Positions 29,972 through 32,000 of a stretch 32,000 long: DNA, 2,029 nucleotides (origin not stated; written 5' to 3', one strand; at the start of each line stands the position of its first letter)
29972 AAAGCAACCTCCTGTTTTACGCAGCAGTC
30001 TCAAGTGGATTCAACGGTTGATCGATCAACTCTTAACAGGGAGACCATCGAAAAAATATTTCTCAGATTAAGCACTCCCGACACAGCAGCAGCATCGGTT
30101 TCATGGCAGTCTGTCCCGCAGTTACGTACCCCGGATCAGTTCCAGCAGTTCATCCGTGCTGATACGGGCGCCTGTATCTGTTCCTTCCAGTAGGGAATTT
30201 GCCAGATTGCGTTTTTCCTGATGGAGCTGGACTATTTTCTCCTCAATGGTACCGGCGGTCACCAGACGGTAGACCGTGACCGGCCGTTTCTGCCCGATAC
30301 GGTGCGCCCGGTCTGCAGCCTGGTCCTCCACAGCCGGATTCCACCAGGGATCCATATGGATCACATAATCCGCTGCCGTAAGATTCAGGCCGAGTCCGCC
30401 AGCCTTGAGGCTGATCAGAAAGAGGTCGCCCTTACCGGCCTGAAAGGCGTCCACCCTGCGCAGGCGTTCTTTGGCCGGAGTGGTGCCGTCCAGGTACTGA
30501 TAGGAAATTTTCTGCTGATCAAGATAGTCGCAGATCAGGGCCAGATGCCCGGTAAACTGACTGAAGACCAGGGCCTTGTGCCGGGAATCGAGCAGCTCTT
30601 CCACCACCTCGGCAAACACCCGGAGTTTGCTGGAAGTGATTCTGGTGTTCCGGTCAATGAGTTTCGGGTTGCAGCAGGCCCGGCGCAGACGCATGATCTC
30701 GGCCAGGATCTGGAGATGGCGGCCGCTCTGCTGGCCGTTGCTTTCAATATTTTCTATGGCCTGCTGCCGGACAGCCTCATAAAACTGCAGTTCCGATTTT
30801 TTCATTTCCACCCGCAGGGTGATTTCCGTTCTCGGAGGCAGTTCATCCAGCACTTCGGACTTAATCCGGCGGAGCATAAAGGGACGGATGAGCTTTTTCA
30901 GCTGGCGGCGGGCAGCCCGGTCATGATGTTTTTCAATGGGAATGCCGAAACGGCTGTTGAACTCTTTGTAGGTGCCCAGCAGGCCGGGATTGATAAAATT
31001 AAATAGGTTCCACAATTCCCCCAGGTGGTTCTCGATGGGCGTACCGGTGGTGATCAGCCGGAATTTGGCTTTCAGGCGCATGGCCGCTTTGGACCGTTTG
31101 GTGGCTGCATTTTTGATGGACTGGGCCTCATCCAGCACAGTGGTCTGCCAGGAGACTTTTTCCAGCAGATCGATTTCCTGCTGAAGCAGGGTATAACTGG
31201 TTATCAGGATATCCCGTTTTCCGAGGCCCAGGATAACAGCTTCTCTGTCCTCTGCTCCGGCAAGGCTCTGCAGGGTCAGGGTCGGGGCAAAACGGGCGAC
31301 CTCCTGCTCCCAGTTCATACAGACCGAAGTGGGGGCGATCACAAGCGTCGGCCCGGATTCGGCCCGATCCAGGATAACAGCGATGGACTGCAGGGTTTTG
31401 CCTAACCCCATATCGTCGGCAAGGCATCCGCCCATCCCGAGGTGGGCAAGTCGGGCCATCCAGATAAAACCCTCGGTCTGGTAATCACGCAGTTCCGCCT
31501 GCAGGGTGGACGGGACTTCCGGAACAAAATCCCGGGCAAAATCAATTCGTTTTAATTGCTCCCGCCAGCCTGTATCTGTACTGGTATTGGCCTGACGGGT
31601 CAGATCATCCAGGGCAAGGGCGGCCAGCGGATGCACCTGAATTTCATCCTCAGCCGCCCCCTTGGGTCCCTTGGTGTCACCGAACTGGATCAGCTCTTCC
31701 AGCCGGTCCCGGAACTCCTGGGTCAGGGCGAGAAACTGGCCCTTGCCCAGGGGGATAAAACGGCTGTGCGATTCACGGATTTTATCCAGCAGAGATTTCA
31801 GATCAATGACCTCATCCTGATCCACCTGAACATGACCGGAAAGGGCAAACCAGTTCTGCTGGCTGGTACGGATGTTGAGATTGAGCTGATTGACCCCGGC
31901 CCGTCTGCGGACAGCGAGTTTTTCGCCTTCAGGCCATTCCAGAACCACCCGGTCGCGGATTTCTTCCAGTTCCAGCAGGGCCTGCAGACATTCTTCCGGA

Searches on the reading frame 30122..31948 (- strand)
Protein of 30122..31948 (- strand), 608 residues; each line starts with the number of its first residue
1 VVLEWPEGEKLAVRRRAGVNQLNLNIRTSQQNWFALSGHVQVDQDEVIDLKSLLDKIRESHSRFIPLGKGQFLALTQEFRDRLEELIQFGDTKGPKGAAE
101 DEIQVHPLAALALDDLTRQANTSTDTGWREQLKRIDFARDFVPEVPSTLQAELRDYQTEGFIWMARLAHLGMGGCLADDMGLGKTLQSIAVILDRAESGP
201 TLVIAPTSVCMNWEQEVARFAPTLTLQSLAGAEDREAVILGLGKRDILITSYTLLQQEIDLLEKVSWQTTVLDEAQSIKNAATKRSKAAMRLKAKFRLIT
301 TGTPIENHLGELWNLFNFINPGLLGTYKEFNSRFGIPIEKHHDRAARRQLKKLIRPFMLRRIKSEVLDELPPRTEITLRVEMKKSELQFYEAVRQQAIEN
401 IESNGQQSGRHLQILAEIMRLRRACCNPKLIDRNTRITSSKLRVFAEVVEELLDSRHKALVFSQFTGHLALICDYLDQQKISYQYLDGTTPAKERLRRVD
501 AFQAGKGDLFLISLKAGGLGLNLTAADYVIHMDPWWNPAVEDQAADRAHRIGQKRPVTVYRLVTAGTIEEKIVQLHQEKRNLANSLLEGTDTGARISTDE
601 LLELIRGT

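Call 19: search_protein_families(library=pfam, proteins=[window:30122-31948:-], max_evalue=0.00001)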
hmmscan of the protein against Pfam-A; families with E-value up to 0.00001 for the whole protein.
window:30122-31948:- (608 aa): 2 families
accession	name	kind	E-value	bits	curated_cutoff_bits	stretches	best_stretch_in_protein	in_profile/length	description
PF00176.29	SNF2-rel_dom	-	1.8e-74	250.9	24.9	1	156-430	1-290/290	SNF2-related domain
PF00271.37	Helicase_C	-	5.5e-26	91.4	23.5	1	448-552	5-110/110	Helicase conserved C-terminal domain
